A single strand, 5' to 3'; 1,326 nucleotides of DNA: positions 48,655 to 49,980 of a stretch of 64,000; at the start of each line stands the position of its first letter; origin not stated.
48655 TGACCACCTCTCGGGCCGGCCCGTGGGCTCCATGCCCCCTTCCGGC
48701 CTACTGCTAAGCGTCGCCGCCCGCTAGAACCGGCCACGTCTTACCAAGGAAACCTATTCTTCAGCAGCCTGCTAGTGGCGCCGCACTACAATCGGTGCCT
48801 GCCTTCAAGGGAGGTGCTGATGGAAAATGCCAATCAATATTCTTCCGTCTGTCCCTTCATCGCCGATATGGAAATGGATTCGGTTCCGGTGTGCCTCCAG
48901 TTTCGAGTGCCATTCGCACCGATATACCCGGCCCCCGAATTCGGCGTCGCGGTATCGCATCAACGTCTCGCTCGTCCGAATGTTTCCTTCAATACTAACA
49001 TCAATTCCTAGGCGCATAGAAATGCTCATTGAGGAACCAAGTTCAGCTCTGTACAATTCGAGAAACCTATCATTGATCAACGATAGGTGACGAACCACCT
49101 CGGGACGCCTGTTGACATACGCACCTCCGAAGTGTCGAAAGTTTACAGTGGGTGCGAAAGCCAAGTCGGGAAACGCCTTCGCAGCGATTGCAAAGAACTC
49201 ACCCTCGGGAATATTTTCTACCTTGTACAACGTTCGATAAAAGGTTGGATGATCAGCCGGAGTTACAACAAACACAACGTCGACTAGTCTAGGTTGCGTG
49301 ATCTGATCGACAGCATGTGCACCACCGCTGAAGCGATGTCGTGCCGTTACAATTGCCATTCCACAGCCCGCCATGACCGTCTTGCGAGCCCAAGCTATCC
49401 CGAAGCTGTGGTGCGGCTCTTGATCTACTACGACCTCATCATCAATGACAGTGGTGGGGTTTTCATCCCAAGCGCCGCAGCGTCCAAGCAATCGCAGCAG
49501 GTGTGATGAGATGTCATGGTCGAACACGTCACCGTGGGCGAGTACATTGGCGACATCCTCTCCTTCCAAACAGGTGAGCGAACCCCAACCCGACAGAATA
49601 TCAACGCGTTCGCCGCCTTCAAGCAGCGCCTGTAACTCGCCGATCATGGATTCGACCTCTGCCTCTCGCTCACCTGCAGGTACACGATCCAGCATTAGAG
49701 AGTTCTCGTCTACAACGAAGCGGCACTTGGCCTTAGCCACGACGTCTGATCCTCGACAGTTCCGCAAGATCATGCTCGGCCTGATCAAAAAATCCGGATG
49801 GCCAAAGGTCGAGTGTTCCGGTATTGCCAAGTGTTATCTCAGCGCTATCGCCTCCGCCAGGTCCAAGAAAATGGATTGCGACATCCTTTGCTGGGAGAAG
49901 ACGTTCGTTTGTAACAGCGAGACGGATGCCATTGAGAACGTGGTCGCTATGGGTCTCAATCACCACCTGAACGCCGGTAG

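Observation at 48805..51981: DUF262 + DUF3696-type ABC ATPase + unknown protein: second defence-like, translationally coupled operon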

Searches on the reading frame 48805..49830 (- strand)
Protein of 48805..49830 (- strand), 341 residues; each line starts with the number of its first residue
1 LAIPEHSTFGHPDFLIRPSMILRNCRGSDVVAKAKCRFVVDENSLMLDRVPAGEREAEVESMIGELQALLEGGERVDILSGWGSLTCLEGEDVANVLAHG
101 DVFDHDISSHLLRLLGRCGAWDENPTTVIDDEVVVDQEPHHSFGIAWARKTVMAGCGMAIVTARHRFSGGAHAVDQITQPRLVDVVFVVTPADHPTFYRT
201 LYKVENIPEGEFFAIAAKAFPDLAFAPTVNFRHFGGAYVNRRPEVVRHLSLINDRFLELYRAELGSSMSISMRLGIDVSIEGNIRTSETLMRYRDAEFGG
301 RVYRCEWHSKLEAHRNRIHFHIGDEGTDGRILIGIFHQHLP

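Call 3: search_protein_families(library=pfam, proteins=[window:48805-49830:-], max_evalue=0.1)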
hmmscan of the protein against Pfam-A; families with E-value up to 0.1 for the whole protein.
window:48805-49830:- (341 aa): 0 families

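Call 4: search_protein_families(library=padloc, proteins=[window:48805-49830:-], max_evalue=0.1)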
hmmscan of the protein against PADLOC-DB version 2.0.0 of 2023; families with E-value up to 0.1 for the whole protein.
window:48805-49830:- (341 aa): 5 families
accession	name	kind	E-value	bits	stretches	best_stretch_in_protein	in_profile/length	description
PDLC03914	NsnC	-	1.6e-76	255.7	1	36-341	1-313/314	-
PDLC03908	NsnC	-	6.8e-19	66.5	1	197-341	144-297/298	-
PDLC03899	NsnC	-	8.5e-13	46.3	1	184-340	126-299/299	-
PDLC03879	NsnC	-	3.5e-05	21.6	1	214-334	187-297/305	-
PDLC03896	NsnC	-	0.021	12.4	1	288-321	264-297/319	-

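Call 5: search_protein_families(library=ncbifam, proteins=[window:48805-49830:-], max_evalue=0.1)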
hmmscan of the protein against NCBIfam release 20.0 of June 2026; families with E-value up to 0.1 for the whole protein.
window:48805-49830:- (341 aa): 0 families

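Call 12: find_homologous_proteins(query=window:48805-49740:-, max_evalue=0.001)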
Query window:48805-49740:- (311 aa): 138 proteins with E <= 0.001 among 2599 candidates; the best 120 are listed.
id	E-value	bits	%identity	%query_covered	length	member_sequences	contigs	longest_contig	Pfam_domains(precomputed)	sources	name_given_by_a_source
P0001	3.7e-210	715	100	100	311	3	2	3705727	-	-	-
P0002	3.7e-176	603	83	100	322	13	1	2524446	-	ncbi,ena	-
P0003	1.5e-175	601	85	100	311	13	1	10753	-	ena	-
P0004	2.2e-171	587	82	100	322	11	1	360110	-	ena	-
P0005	2.6e-171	587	83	99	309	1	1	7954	-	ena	-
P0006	1.1e-170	585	81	100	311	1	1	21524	-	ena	-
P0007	2.2e-170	584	81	100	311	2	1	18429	-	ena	-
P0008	5.0e-169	580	80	100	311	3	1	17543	-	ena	-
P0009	5.0e-169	580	82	100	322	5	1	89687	-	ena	-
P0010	7.0e-169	579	81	100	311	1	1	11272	-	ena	-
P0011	3.8e-168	577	80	100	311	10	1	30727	-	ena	-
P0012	1.2e-166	572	79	100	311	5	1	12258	-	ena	-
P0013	9.2e-160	549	77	99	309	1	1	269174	-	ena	-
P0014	2.0e-159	548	77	99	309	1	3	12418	-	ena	-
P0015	2.9e-159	548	76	100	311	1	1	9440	-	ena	-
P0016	2.5e-156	538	77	100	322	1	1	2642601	-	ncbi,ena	-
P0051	8.7e-90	319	50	99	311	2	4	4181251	-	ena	-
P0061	2.5e-87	311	50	98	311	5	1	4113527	-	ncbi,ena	-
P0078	1.8e-79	286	48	98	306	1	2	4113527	-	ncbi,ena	-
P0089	8.0e-71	257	45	98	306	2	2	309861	-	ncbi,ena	-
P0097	3.0e-68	249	43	98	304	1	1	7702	-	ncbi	-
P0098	5.8e-68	248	47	86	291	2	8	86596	-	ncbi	-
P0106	4.2e-61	225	42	98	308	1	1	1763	-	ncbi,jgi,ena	jgi:hypothetical protein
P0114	1.1e-54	204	43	87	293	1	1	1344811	-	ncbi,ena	-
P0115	1.3e-54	204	38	98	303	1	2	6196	-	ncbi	-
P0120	5.8e-40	156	33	99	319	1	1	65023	-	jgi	-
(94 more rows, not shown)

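Call 15: find_encoding_contigs(protein=window:48805-49740:-, flank=10000, max_places=4)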
Protein window:48805-49740:- (311 aa): 1 contig read that carries it; 1 place shown.
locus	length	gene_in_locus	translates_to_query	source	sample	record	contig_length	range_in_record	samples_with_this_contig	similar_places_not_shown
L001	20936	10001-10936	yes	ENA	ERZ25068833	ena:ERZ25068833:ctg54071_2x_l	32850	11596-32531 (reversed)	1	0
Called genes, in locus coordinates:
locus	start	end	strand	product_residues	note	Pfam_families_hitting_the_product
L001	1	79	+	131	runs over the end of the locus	?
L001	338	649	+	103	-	-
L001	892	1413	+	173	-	PF02538:Hydantoinase_B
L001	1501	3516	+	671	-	PF02463:SMC_N (faint), PF13304:AAA_21 (faint), PF13476:AAA_23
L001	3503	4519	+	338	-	PF02518:HATPase_c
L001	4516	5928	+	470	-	PF00072:Response_reg, PF19974:TCAD9, PF01636:APH (weak), PF19974:TCAD9 (weak)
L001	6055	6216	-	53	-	-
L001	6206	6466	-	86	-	PF00775:Dioxygenase_C (faint)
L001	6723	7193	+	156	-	PF01609:DDE_Tnp_1, PF13751:DDE_Tnp_1_6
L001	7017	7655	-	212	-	-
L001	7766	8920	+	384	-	PF03235:GmrSD_N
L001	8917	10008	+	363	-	PF02463:SMC_N (weak), PF11398:DUF2813 (faint), PF13175:AAA_15, PF13476:AAA_23, PF13304:AAA_21, PF13175:AAA_15, PF12476:DUF3696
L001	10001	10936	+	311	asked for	-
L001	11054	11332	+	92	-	-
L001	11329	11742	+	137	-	-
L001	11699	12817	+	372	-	-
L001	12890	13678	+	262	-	PF05598:DUF772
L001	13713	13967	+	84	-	-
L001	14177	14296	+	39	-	-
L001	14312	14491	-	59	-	-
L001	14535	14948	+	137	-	-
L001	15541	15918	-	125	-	PF01850:PIN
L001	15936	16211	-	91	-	PF22513:FitA-like_RHH (weak)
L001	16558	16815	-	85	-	-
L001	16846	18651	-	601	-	PF02463:SMC_N, PF13476:AAA_23, PF13555:AAA_29 (weak)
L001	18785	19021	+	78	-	-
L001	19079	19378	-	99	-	-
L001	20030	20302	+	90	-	-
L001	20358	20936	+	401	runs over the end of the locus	PF01168:Ala_racemase_N, PF14031:D-ser_dehydrat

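Call 16: find_encoding_contigs(protein=P0051, flank=6000, max_places=2)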
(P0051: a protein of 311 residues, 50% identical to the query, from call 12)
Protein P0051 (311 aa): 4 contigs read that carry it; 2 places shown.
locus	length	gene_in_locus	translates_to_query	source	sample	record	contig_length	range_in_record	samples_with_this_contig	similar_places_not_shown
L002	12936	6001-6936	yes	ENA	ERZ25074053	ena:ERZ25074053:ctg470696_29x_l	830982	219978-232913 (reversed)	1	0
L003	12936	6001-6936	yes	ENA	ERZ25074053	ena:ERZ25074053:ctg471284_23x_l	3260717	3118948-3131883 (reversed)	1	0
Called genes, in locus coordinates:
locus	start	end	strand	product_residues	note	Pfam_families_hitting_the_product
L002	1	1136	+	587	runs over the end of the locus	PF04326:SLFN_AlbA_2, PF13749:HATPase_c_4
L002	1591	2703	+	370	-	PF13701:DDE_Tnp_1_4, PF01609:DDE_Tnp_1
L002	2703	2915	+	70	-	PF13701:DDE_Tnp_1_4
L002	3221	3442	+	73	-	-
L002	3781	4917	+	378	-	PF03235:GmrSD_N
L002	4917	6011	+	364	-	PF02463:SMC_N (faint), PF11398:DUF2813 (faint), PF13175:AAA_15, PF13476:AAA_23 (weak), PF13304:AAA_21, PF13175:AAA_15, PF12476:DUF3696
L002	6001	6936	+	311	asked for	-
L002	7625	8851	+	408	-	PF13005:zf-IS66 (weak), PF03050:DDE_Tnp_IS66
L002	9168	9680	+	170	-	PF01695:IstB_IS21, PF20720:nSTAND3 (weak), PF00308:Bac_DnaA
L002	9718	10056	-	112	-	-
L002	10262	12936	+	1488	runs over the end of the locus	PF04851:ResIII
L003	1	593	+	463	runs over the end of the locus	PF00805:Pentapeptide (weak), PF13599:Pentapeptide_4 (weak), PF00805:Pentapeptide (weak), PF08867:FRG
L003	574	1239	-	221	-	-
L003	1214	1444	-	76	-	-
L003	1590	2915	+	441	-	PF13701:DDE_Tnp_1_4, PF01609:DDE_Tnp_1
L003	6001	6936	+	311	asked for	-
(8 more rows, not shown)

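Call 17: find_encoding_contigs(protein=P0089, flank=6000, max_places=2)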
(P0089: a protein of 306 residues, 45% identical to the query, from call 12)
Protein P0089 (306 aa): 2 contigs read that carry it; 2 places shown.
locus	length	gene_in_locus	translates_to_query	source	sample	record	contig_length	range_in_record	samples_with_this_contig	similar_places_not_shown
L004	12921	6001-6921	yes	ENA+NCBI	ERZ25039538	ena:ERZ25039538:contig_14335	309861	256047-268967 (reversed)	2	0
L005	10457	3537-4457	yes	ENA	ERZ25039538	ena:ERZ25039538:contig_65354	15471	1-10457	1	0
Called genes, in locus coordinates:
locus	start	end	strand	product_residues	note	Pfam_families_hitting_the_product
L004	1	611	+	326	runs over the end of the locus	PF00155:Aminotran_1_2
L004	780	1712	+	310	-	PF00291:PALP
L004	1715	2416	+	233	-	PF14602:Hexapep_2 (faint), PF00132:Hexapep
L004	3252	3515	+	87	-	-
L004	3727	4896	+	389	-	PF03235:GmrSD_N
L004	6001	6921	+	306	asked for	-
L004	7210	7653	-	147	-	PF04266:ASCH (weak)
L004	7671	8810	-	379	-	-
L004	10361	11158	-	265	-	PF00583:Acetyltransf_1, PF13508:Acetyltransf_7, PF13673:Acetyltransf_10, PF14542:Acetyltransf_CG (faint)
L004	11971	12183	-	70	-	PF04149:DUF397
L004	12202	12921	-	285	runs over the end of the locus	PF13560:HTH_31, PF01381:HTH_3, PF19054:DUF5753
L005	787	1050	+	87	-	-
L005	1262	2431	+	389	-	PF03235:GmrSD_N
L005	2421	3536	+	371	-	PF02463:SMC_N (weak), PF11398:DUF2813 (faint), PF13175:AAA_15, PF13476:AAA_23, PF13304:AAA_21, PF13175:AAA_15, PF12476:DUF3696 (faint)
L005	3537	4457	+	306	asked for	-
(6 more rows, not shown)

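Call 18: find_encoding_contigs(protein=P0120, flank=6000, max_places=2)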
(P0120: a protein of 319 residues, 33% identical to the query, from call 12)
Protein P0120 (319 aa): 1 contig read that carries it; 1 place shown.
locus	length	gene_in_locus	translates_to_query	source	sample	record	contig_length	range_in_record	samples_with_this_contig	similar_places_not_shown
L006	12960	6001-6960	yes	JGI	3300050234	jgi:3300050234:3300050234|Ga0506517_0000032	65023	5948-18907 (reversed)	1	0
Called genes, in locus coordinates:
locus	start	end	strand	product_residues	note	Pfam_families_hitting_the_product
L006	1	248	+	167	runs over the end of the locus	PF02130:YbeY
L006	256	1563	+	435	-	PF01595:CNNM, PF00571:CBS, PF03471:CorC_HlyC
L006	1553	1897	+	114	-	PF26947:CDL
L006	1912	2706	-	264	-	PF06108:DUF952, PF06172:Cupin_5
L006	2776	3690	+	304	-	PF03193:RsgA_GTPase (faint), PF00009:GTP_EFTU, PF00350:Dynamin_N (faint), PF01926:MMR_HSR1, PF02421:FeoB_N, PF10662:PduV-EutP (weak), PF07650:KH_2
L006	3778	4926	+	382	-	PF03235:GmrSD_N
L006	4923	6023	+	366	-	PF02463:SMC_N (weak), PF13175:AAA_15, PF13476:AAA_23, PF13304:AAA_21, PF13175:AAA_15, PF12476:DUF3696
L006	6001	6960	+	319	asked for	-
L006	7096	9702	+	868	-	PF00041:fn3, PF16656:Pur_ac_phosph_N (faint), PF25059:FN3_DSCAM-DSCAML_C (faint), PF00041:fn3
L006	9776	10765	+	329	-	PF20030:bpMoxR, PF07726:AAA_3, PF07728:AAA_5, PF17863:AAA_lid_2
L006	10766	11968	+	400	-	PF01882:DUF58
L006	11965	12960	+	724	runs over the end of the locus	PF01841:Transglut_core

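Call 19: find_encoding_contigs(protein=P0002, flank=8000, max_places=2)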
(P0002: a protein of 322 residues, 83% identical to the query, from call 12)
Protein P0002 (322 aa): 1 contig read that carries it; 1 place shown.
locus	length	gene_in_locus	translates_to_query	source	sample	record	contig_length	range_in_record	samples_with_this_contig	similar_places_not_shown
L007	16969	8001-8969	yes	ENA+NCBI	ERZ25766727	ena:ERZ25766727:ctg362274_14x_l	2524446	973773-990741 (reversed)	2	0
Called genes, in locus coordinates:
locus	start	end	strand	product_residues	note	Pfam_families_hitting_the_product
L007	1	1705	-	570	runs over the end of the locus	-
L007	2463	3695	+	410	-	PF07730:HisKA_3, PF02518:HATPase_c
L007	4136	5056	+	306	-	PF01073:3Beta_HSD (faint), PF01370:Epimerase, PF05368:NmrA, PF13460:NAD_binding_10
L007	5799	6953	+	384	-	PF03235:GmrSD_N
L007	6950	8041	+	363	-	PF02463:SMC_N (weak), PF11398:DUF2813 (faint), PF13175:AAA_15, PF13476:AAA_23, PF13555:AAA_29 (faint), PF13175:AAA_15, PF13304:AAA_21, PF12476:DUF3696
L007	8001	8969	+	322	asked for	-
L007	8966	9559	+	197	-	-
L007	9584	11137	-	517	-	PF04055:Radical_SAM (weak)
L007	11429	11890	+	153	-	PF13577:SnoaL_4, PF14534:DUF4440 (weak)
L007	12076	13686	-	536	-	-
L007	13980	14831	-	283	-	PF00903:Glyoxalase, PF13468:Glyoxalase_3 (faint), PF13669:Glyoxalase_4 (weak), PF18029:Glyoxalase_6 (faint), PF00903:Glyoxalase, PF13669:Glyoxalase_4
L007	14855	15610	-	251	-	-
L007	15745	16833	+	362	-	PF04909:Amidohydro_2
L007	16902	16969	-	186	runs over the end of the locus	PF13577:SnoaL_4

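Call 20: predict_structure(alignment_id=A1)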
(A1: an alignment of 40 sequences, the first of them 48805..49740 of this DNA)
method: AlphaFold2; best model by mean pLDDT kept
length: 311 residues; sequences in the alignment: 40
mean_pLDDT: 93.0   pTM: 0.89
mean pLDDT of the five models: 93.0, 93.0, 91.0, 90.7, 90.3
residues with pLDDT >= 90: 263; 70-90: 39; 50-70: 8; < 50: 1
segments of 3 or more residues with pLDDT < 50: none
pLDDT, mean of each block of 10 residues (from residue 1): 78 94 93 97 94 91 88 89 93 79 96 96 95 96 93 97 97 95 97 97 95 98 98 96 96 70 94 96 94 97 95 76
secondary structure, 60 per line:
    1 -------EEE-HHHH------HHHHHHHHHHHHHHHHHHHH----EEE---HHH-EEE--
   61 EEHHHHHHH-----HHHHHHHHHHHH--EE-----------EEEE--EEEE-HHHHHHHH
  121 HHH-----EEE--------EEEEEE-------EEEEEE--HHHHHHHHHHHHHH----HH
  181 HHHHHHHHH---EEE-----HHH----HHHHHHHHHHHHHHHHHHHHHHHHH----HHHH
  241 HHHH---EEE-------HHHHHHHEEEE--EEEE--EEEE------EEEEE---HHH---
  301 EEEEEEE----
elements in order: E8-10 H12-15 H22-41 E46-48 E56-58 H63-69 H75-86 E102-105 E108-111 H113-123 E129-131 E140-145 E153-158 H161-174 H179-189 E193-195 H208-232 H237-244 E248-250 H258-264 E265-268 E271-274 E277-280 E287-291 E301-307

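Call 22: fold_search(model_id=the predicted structure, library=pdb)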
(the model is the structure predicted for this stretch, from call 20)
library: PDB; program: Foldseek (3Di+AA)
matches with E <= 10: 120; with E <= 0.001: 0
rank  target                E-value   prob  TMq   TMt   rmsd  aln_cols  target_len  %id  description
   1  1b7b_A                2.5e-02  0.16  0.14  0.15  18.1       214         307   14  Carbamate kinase from Enterococcus faecalis (released 2000-01-26)
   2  3kzf_B                2.5e-01  0.06  0.18  0.18  17.5       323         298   10  Structure of Giardia Carbamate Kinase (released 2010-04-07)
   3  4axs                  2.6e-01  0.06  0.14  0.14  16.3       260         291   16  Structure of Carbamate Kinase from Mycoplasma penetrans (released 2012-10-03)
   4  3kzf_A                3.2e-01  0.09  0.21  0.22  14.4       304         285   11  Structure of Giardia Carbamate Kinase (released 2010-04-07)
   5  1s3l_A                3.8e-01  0.06  0.14  0.21  12.9       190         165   10  Structural and Functional Characterization of a Novel Archaeal Phosphodiesterase (released 2004-08-10)
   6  1ii7_A                4.1e-01  0.11  0.21  0.20  16.9       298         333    8  Crystal structure of P. furiosus Mre11 with manganese and dAMP (released 2001-05-30)
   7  1k3r_A                4.3e-01  0.03  0.13  0.15  17.3       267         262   11  Crystal Structure of the Methyltransferase with a Knot from Methanobacterium thermoautotrophicum (released 2002-05-15)
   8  8zvb                  6.3e-01  0.30  0.23  0.19   5.6       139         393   12  The ShosTA toxin-antitoxin system provides phage defence (released 2025-04-09)
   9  8ucg_A                6.3e-01  0.02  0.10  0.09  16.4       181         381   12  Thermophilic RNA Ligase from Palaeococcus pacificus K92A (released 2024-02-21)
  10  1ii7_B                6.7e-01  0.12  0.22  0.21  12.1       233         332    9  Crystal structure of P. furiosus Mre11 with manganese and dAMP (released 2001-05-30)
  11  8ajj_A                6.7e-01  0.10  0.17  0.13   9.7       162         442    9  Crystal structure of the disulfide reductase MerA from Staphylococcus aureus (released 2023-03-01)
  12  8ajk_A                8.0e-01  0.07  0.16  0.12   9.7       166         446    8  Crystal structure of a C43S variant from the disulfide reductase MerA from Staphylococcus aureus (released 2023-03-01)
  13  5tzi                  9.1e-01  0.02  0.11  0.10  13.6       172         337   15  Crystal structure of S. aureus TarS 1-349 (released 2017-01-04)
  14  4eg7_A                1.1e+00  0.02  0.10  0.07  14.7       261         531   13  Trypanosoma brucei methionyl-tRNA synthetase in complex with inhibitor Chem 1331 (released 2012-09-12)
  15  7cf8_C                1.2e+00  0.03  0.14  0.15  12.7       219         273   13  PfkB(Mycobacterium marinum) (released 2021-06-30)
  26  3v34_B                2.0e+00  0.08  0.19  0.31   6.5       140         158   12  Crystal structure of MCPIP1 conserved domain with magnesium ion in the catalytic center (released 2012-05-23)
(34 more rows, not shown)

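Call 25: list_cluster_members(proteins=[P0002, P0016, P0061, P0089, P0097, P0098, P0106, P0114, P0115, P0078])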
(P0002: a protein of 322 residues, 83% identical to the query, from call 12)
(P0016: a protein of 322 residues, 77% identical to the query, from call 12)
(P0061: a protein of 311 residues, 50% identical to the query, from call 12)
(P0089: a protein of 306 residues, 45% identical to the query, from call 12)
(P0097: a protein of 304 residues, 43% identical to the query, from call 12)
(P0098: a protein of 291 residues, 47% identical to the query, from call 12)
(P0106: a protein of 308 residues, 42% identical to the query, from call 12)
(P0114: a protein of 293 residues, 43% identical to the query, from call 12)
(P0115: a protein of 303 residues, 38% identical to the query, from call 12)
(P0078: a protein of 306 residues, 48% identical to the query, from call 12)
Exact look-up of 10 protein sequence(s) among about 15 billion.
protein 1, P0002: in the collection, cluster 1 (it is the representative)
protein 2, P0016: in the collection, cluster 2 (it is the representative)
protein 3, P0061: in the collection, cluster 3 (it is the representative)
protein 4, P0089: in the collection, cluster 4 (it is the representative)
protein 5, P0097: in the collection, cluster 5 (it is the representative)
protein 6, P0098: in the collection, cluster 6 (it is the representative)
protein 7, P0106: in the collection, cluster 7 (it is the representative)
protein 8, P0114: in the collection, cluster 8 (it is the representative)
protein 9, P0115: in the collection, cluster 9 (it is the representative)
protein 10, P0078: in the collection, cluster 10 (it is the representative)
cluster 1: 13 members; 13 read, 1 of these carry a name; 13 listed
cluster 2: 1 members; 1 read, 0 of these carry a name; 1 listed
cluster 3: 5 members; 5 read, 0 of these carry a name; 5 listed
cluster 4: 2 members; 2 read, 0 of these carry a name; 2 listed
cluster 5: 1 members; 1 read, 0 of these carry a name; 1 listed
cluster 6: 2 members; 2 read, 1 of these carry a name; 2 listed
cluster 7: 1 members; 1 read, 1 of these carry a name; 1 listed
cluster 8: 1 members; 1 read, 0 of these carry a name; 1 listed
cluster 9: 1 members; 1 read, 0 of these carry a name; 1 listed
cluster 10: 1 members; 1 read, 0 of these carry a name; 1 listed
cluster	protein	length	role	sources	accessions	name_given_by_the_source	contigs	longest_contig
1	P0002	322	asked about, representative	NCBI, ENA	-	-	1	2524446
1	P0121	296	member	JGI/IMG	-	hypothetical protein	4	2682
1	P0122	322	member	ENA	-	-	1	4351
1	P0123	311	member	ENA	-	-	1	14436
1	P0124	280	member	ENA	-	-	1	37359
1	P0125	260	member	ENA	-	-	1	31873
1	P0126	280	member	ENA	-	-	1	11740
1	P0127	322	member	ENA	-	-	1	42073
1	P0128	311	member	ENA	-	-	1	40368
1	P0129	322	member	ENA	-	-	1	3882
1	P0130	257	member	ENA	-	-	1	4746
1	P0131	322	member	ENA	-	-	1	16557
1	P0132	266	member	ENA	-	-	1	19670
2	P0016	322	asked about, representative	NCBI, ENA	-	-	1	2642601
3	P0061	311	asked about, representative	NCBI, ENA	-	-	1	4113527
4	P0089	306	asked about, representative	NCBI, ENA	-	-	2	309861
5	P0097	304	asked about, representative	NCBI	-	-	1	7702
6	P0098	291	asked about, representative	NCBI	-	-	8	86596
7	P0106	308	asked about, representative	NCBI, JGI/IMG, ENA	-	hypothetical protein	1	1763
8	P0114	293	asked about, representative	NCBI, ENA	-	-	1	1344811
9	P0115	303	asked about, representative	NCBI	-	-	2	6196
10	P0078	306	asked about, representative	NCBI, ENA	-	-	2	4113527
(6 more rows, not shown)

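Call 39: search_solved_structures(query=A1, max_evalue=10, show_alignments=2)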
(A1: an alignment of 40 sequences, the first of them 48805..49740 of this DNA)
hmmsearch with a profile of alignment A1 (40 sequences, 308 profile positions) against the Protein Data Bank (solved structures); distinct sequences matched with E-value up to 10: 1.
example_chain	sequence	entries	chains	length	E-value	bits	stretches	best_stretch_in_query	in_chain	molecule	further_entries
3k6c_A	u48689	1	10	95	0.022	17.2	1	19-91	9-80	Uncharacterized protein NE0167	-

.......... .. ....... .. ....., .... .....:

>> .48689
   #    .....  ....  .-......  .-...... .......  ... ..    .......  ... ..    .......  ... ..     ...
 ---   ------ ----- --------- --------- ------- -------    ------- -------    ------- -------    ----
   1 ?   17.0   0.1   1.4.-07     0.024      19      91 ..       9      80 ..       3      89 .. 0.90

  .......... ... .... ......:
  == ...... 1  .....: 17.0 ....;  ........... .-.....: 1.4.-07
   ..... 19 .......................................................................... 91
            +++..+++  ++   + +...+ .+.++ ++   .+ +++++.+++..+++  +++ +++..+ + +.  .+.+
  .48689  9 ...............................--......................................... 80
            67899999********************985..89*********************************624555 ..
